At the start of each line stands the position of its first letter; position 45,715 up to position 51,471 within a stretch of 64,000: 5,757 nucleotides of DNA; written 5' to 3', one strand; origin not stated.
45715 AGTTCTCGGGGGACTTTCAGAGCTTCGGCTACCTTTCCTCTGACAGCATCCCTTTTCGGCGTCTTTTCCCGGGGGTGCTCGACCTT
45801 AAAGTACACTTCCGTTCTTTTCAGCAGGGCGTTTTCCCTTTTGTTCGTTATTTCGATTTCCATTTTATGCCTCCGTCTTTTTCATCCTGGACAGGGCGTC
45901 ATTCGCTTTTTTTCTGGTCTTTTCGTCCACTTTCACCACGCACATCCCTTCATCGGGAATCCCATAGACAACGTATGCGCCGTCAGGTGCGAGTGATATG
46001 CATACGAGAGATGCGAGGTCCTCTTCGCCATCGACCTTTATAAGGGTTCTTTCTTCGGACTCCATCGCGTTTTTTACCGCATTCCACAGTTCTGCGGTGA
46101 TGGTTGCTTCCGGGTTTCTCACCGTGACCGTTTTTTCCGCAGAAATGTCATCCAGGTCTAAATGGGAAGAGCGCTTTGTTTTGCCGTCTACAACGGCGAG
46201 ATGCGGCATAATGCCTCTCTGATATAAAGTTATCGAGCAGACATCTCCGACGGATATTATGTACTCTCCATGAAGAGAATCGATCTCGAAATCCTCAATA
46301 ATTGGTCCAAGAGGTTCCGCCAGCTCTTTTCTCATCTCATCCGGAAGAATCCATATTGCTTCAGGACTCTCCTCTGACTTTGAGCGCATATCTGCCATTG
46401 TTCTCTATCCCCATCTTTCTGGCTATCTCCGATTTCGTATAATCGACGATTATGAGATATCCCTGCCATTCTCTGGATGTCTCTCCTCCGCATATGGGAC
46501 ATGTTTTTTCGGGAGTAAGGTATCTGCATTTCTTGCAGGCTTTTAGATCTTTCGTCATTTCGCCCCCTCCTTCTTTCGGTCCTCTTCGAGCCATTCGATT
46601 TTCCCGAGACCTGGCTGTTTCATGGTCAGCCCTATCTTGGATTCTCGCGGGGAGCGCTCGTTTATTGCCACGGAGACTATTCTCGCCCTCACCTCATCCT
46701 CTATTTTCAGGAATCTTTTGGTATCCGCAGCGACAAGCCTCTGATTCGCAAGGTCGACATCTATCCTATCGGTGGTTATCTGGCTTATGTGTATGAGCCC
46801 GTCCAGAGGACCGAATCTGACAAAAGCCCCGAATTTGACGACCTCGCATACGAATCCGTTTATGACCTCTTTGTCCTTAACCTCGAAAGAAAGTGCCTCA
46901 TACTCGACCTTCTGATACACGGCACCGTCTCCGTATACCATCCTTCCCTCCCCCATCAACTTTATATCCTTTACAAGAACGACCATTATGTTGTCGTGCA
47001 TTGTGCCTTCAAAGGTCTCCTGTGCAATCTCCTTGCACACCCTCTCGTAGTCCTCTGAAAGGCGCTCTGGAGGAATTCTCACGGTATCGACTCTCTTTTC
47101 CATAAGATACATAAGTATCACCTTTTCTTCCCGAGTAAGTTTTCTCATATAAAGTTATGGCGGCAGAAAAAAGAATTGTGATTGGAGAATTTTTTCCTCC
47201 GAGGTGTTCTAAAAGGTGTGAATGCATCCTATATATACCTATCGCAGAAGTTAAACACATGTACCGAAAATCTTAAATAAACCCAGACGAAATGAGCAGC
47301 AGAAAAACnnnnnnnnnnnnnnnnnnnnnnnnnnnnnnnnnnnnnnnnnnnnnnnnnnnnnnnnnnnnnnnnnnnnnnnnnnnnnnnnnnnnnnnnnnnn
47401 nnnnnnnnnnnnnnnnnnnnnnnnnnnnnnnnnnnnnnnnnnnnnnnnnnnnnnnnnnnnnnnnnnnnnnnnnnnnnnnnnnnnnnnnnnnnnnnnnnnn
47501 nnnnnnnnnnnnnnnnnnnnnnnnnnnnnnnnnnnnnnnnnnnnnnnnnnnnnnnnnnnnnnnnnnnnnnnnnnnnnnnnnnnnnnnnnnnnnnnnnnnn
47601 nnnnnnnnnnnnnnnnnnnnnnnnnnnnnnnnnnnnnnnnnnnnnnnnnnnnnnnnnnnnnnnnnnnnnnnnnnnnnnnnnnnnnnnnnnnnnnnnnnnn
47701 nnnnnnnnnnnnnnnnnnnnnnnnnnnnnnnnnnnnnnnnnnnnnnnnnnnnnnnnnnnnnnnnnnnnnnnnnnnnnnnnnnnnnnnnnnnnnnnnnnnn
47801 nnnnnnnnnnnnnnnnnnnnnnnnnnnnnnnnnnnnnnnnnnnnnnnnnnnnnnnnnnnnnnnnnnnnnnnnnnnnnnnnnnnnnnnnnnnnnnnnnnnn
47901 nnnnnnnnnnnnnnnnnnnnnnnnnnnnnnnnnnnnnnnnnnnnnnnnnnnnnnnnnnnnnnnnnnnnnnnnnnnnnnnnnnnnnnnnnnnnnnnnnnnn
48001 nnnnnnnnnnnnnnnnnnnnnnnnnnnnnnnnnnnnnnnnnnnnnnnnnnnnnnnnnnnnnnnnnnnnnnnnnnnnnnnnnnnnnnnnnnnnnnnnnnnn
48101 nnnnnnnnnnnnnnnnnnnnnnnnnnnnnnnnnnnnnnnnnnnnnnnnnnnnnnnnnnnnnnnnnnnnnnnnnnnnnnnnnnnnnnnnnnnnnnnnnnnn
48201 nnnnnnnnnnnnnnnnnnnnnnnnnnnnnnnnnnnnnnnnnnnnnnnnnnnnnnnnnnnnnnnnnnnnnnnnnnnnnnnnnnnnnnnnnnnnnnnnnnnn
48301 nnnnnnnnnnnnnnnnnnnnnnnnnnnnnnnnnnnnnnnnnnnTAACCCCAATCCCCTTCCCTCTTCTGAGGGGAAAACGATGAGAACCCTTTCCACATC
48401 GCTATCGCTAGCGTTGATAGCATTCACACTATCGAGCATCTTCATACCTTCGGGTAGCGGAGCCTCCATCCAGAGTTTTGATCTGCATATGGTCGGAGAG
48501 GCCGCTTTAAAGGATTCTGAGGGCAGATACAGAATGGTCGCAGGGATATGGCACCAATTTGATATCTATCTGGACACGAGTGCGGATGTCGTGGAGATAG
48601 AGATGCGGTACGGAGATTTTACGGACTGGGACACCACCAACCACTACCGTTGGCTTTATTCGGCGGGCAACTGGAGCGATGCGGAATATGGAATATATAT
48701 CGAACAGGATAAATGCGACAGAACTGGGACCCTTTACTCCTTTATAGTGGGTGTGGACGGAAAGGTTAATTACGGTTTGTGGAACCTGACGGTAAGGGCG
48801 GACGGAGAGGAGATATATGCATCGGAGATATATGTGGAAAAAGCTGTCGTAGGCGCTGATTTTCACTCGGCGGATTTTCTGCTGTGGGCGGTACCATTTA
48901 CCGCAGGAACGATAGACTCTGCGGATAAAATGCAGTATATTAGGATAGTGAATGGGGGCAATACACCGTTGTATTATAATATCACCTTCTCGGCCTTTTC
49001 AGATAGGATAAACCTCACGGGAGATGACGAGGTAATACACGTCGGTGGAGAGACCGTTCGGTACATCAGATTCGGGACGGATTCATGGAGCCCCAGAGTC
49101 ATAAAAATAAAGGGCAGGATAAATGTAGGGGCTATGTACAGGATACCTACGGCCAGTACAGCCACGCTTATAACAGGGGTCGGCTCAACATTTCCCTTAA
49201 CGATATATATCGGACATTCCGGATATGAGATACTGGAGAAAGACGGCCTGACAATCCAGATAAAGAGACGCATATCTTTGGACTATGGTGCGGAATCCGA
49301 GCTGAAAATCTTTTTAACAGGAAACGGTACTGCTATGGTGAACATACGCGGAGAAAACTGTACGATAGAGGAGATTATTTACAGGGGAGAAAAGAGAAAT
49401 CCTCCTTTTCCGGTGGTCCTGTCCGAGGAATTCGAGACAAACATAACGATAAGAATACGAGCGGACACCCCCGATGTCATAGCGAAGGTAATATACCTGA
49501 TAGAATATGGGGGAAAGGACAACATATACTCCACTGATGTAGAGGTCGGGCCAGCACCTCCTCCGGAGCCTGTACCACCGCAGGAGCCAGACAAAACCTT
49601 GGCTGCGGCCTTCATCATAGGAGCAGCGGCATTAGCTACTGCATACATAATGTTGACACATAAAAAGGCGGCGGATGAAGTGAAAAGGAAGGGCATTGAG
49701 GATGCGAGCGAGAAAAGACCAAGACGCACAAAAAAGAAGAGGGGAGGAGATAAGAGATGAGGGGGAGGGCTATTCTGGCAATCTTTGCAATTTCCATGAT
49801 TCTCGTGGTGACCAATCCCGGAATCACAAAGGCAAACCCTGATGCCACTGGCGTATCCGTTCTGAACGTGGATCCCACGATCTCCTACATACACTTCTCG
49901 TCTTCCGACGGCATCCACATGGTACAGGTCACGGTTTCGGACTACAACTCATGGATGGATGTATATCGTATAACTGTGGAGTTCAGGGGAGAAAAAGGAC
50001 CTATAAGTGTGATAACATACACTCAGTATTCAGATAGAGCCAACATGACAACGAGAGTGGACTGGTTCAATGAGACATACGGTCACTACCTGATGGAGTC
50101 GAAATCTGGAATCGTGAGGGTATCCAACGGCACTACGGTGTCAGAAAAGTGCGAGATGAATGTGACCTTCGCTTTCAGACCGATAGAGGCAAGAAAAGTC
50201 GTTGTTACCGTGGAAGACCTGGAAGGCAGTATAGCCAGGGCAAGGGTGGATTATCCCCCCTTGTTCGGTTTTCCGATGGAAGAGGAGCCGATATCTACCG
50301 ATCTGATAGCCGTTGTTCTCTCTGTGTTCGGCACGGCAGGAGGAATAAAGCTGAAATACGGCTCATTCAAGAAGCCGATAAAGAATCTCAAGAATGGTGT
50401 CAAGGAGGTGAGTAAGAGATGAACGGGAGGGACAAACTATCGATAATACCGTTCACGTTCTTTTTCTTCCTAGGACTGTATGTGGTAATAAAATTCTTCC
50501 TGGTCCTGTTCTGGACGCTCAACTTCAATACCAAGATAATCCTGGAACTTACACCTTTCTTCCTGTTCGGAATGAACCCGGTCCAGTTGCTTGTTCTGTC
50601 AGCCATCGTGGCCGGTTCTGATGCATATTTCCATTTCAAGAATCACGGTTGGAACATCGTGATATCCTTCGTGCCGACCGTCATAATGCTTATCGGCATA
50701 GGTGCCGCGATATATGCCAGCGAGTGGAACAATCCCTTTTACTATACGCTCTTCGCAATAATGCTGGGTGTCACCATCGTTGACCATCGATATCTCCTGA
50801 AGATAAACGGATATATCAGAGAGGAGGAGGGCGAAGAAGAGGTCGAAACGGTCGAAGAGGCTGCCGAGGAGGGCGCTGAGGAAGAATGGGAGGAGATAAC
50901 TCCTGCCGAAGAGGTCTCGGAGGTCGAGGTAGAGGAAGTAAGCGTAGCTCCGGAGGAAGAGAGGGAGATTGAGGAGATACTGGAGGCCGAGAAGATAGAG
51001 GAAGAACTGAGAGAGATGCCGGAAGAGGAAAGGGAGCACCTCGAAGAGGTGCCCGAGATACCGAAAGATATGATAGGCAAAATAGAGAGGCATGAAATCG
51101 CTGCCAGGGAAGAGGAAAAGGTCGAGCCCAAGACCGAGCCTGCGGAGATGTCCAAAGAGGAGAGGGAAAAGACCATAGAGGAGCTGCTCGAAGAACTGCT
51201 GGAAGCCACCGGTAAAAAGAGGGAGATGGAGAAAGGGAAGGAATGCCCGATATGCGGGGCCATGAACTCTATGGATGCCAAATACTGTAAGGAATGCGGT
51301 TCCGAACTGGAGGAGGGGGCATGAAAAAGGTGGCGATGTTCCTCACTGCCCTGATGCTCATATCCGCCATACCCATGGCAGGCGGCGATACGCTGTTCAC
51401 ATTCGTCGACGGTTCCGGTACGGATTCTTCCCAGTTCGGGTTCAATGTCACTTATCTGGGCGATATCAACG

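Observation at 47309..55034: Translationally coupled cell-surface locus built around an unassigned shared beta-rich module and an FG-GAP (integrin-like) giant: candidate undescribed archaeal adhesion/fibre system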

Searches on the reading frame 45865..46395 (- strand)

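Call 66: search_protein_families(library=pfam, proteins=[window:45865-46395:-], max_evalue=0.001)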
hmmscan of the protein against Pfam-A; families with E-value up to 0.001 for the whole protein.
window:45865-46395:- (176 aa): 1 family
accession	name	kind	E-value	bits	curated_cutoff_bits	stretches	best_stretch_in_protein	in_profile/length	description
PF04019.17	DUF359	-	5.9e-39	133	25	1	56-171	4-125/126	Protein of unknown function (DUF359)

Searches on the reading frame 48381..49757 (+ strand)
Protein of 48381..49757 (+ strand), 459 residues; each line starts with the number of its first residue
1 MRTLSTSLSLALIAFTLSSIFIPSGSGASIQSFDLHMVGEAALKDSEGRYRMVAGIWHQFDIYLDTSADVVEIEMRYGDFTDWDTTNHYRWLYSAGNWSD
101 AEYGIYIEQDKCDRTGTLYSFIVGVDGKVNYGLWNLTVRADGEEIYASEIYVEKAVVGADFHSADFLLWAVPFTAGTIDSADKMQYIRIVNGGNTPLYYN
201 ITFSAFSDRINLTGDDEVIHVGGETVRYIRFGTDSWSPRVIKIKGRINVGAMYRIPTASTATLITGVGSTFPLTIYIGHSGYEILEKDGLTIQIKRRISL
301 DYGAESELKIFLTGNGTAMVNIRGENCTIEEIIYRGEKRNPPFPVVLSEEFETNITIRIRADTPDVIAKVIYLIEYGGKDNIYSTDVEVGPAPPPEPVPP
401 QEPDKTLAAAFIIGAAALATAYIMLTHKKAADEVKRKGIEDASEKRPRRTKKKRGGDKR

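Call 6: search_protein_families(library=pfam, proteins=[window:48381-49757:+], max_evalue=1)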
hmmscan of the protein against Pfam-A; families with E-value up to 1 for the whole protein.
window:48381-49757:+ (459 aa): 0 families

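Call 32: find_homologous_proteins(query=window:48381-49757:+)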
Query window:48381-49757:+ (459 aa): 6 proteins with E <= 0.001 among 8000 candidates.
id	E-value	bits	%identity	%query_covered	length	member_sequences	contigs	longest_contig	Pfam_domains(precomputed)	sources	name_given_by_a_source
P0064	9.1e-286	966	100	92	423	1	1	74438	-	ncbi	-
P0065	1.2e-249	847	81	96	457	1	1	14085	-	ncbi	-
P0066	6.9e-207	706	68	93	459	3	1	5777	-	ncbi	-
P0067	4.0e-176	604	57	96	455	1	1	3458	-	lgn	-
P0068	1.5e-120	421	44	98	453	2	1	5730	-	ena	-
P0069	3.2e-113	397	43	96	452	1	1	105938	-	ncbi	-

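Call 40: find_homologous_proteins(query=A4)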
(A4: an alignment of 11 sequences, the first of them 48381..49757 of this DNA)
Query A4 (11 sequences) (459 aa, profile of the alignment): 7 proteins with E <= 0.001 among 8000 candidates.
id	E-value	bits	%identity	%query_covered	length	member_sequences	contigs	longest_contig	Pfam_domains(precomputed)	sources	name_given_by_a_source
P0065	2.5e-212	724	81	96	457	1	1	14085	-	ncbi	-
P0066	9.0e-208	709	68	93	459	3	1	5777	-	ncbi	-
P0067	1.1e-197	675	57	96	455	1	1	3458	-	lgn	-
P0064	2.7e-195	668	100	92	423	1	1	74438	-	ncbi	-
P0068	3.2e-184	631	44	98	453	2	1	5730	-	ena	-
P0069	1.0e-182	626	43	96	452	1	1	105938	-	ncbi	-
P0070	6.8e-152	525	27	85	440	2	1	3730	-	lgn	-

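Call 44: search_solved_structures(query=A4, max_evalue=1)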
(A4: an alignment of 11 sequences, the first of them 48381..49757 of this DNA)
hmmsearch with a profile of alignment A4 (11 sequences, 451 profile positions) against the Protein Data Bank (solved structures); distinct sequences matched with E-value up to 1: 0.

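Call 46: search_protein_families(library=ncbifam, proteins=[window:48381-49757:+], max_evalue=0.1)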
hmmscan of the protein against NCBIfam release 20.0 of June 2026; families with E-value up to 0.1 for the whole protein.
window:48381-49757:+ (459 aa): 0 families

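Call 55: predict_structure(alignment_id=A5)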
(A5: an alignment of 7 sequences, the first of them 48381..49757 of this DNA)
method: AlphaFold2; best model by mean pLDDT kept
length: 459 residues; sequences in the alignment: 7
mean_pLDDT: 82.8   pTM: 0.65
mean pLDDT of the five models: 82.8, 82.3, 82.3, 81.3, 76.5
residues with pLDDT >= 90: 251; 70-90: 122; 50-70: 52; < 50: 34
segments of 3 or more residues with pLDDT < 50: 1-8, 21-25, 441-459
pLDDT, mean of each block of 10 residues (from residue 1): 42 52 58 91 88 92 92 84 71 91 79 93 87 92 91 91 90 91 91 92 93 84 92 91 93 80 80 92 88 93 92 93 93 94 93 94 91 92 94 73 67 81 72 58 39 34
secondary structure, 60 per line:
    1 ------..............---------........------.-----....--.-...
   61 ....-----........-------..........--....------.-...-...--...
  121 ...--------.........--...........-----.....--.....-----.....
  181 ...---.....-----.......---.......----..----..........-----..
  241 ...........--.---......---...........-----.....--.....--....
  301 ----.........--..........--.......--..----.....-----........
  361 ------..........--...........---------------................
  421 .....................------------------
elements in order: H7-20 E30-37 E50-53 E58-64 E70-77 E88-94 E97-100 E113-115 E118-123 E132-140 E143-153 E159-163 E166-170 E176-179 H180-183 E187-191 E197-203 E210-213 E224-233 E239-251 H258-263 E267-277 E283-287 E290-294 E297-300 E305-313 E316-325 E328-334 E343-347 E353-360 E367-376 E379-389 H405-441

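Call 59: fold_search(model_id=the predicted structure, library=pdb)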
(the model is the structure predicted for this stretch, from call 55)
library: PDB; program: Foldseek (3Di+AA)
matches with E <= 10: 1999; with E <= 0.001: 293
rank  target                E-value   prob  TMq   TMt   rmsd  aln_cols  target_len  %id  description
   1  7sqc_F0               9.0e-11  1.00  0.22  0.29  14.6       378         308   10  Ciliary C1 central pair apparatus isolated from Chlamydomonas reinhardtii (released 2022-04-13)
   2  9ijj_h                2.7e-10  1.00  0.20  0.08  17.1       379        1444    8  In situ structure of the central apparatus in mouse sperm axoneme. (released 2025-06-04)
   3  7sqc_2B               4.0e-10  1.00  0.23  0.15  15.4       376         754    9  Ciliary C1 central pair apparatus isolated from Chlamydomonas reinhardtii (released 2022-04-13)
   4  7sqc_O0               8.4e-10  1.00  0.19  0.09  17.8       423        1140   10  Ciliary C1 central pair apparatus isolated from Chlamydomonas reinhardtii (released 2022-04-13)
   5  9ijj_E                9.2e-10  1.00  0.17  0.16  18.2       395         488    8  In situ structure of the central apparatus in mouse sperm axoneme. (released 2025-06-04)
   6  9ijj_4H               1.0e-09  1.00  0.24  0.05  16.9       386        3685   11  In situ structure of the central apparatus in mouse sperm axoneme. (released 2025-06-04)
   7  9ijj_O                2.9e-09  1.00  0.22  0.10  16.1       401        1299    8  In situ structure of the central apparatus in mouse sperm axoneme. (released 2025-06-04)
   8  7sqc_2A               3.7e-09  1.00  0.23  0.17  13.8       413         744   11  Ciliary C1 central pair apparatus isolated from Chlamydomonas reinhardtii (released 2022-04-13)
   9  7sqc_F1               5.0e-09  1.00  0.21  0.21  14.3       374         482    9  Ciliary C1 central pair apparatus isolated from Chlamydomonas reinhardtii (released 2022-04-13)
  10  9ijj_C                6.7e-09  1.00  0.17  0.09  17.9       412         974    9  In situ structure of the central apparatus in mouse sperm axoneme. (released 2025-06-04)
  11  5uv6_B                2.6e-08  1.00  0.18  0.25  14.3       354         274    9  Crystal structure of human Opioid Binding Protein/Cell Adhesion Molecule Like (OPCML) (released 2018-03-21)
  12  5uv6_A                3.6e-08  1.00  0.16  0.22  15.4       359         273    9  Crystal structure of human Opioid Binding Protein/Cell Adhesion Molecule Like (OPCML) (released 2018-03-21)
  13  7sqc_M1               1.1e-07  1.00  0.24  0.21  12.4       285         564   11  Ciliary C1 central pair apparatus isolated from Chlamydomonas reinhardtii (released 2022-04-13)
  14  4p2y_A                1.6e-07  1.00  0.19  0.25  13.9       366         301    7  Crystal structure of the human RAGE ectodomain (fragment VC1C2) in complex with mouse S100A6 (released 2015-03-11)
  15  9ijj_L                2.1e-07  1.00  0.24  0.39   9.6       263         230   11  In situ structure of the central apparatus in mouse sperm axoneme. (released 2025-06-04)
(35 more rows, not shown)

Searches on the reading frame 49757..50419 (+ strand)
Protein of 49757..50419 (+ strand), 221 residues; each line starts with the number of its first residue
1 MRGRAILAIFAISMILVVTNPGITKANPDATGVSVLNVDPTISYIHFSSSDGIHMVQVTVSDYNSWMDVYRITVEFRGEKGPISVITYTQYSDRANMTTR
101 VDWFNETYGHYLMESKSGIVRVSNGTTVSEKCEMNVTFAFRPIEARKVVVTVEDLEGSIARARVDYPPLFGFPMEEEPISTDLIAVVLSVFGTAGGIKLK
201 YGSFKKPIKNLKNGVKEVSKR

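Call 6: search_protein_families(library=pfam, proteins=[window:49757-50419:+], max_evalue=1)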
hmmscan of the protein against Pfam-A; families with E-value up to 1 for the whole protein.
window:49757-50419:+ (221 aa): 0 families

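Call 45: search_solved_structures(query=A3, max_evalue=1)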
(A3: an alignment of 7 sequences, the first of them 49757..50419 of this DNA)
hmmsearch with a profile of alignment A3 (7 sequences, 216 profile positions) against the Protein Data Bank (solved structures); distinct sequences matched with E-value up to 1: 4.
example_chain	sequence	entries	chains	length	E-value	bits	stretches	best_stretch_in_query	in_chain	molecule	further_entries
5v38_A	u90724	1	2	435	0.027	16.9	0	45-136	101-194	HcHA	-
5mk8_A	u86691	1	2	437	0.027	16.9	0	45-136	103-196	Botulinum neurotoxin FA binding domain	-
6wn9_A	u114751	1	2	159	0.36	13.2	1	65-108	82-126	Acetyltransferase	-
6vjp_A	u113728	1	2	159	0.63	12.4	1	65-108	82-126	Acetyltransferase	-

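Call 46: search_protein_families(library=ncbifam, proteins=[window:49757-50419:+], max_evalue=0.1)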
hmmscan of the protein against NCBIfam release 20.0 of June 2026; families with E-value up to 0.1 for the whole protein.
window:49757-50419:+ (221 aa): 0 families

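Call 85: find_related_loci(query=A3, collection=metagenome_contigs, flank=9000)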
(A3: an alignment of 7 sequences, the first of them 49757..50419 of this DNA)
Query A3 (221 aa) in metagenome_contigs; peptide patterns used: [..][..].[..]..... (x = any residue, [..] = any of these).
210 stretches matched a pattern; 141 encode a relative of the query (tblastn E <= 1e-3); the best 80 are kept; 80 distinct loci.
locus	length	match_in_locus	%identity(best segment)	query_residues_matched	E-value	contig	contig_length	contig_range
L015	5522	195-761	54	26-215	3e-65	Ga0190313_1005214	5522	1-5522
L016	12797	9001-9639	50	1-217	6e-64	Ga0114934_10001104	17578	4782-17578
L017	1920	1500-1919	52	26-166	7e-45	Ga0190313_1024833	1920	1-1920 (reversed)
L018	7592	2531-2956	37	29-170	7e-27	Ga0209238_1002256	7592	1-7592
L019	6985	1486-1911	36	29-170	3e-26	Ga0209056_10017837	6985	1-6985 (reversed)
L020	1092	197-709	35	6-170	1e-26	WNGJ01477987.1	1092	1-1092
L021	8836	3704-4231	34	3-170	7e-26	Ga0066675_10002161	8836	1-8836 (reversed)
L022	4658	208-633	35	29-170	8e-26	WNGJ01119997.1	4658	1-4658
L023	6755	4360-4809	35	21-170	9e-26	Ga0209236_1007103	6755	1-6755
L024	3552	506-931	36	29-170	9e-26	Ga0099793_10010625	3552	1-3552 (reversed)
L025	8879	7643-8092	35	21-170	9e-26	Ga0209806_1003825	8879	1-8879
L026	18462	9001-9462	36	6-166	5e-25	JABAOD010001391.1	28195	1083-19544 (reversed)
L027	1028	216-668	37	26-174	2e-24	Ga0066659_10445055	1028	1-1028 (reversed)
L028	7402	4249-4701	37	26-174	1e-23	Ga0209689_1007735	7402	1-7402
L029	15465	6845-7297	37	26-174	2e-23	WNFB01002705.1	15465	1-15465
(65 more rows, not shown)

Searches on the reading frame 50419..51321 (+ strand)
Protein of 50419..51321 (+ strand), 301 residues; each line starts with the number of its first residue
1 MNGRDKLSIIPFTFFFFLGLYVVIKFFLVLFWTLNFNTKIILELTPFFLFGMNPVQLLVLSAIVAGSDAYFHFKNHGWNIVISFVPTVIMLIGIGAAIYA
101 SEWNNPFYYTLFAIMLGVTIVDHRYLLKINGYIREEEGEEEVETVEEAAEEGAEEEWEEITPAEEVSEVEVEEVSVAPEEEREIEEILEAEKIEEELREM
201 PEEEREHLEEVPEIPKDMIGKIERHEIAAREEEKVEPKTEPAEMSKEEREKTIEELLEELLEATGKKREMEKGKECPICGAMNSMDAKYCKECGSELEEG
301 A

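Call 6: search_protein_families(library=pfam, proteins=[window:50419-51321:+], max_evalue=1)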
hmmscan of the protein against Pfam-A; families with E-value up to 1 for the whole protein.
window:50419-51321:+ (301 aa): 13 families
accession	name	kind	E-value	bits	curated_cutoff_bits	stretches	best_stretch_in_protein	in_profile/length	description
PF24463.1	DUF7577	-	7.2e-06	25.9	28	1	276-298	5-27/27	Domain of unknown function (DUF7577)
PF13248.11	Zn_ribbon_3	-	8.7e-05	22.3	27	1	274-297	3-26/26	zinc-ribbon domain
PF13240.11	Zn_Ribbon_1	-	0.00011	22.3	25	1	276-297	2-23/23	zinc-ribbon domain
PF12773.13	DZR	-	0.00022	21.8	27.3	1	276-297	1-22/45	Double zinc ribbon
PF22109.2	Zn_ribbon_tTFIIB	-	0.013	15.8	28.6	1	273-287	9-23/40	Transcription factor IIB, zinc ribbon, Trypanosome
PF18912.6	DZR_2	-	0.015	15.5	27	1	275-298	9-32/56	Double zinc ribbon domain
PF00641.23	Zn_ribbon_RanBP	-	0.023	14.4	27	1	275-295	6-26/30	Zn-finger in Ran binding protein and others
PF17032.10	Zn_ribbon_15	-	0.054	14.7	28.9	1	269-294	48-73/73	zinc-ribbon family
PF11781.13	Zn_ribbon_RRN7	-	0.056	13.5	27.1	0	270-281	1-12/32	Zinc-finger of RNA-polymerase I-specific TFIIB, Rrn7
PF14149.11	YhfH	-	0.088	13.1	27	1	285-299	11-25/37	YhfH-like protein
PF14952.11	zf-tcix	-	0.13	12.3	31.2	1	274-291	11-28/42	Putative treble-clef, zinc-finger, Zn-binding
PF18073.7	Zn_ribbon_LapB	-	0.23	11.6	25.7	0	276-286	17-27/28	Rubredoxin metal binding domain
PF08271.17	Zn_Ribbon_TF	-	0.52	10.3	29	0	276-299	3-31/43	TFIIB zinc-binding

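Call 46: search_protein_families(library=ncbifam, proteins=[window:50419-51321:+], max_evalue=0.1)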
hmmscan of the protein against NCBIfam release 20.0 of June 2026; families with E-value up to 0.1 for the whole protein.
window:50419-51321:+ (301 aa): 2 families
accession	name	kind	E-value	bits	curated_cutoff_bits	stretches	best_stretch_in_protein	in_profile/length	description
NF041910.1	HVO_0416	equivalog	0.00052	19.9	80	1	254-294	9-55/58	HVO_0416 family zinc finger protein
NF003161.0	PRK04136.1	equivalog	0.0023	17.4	54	1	276-296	17-37/49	50S ribosomal protein L40e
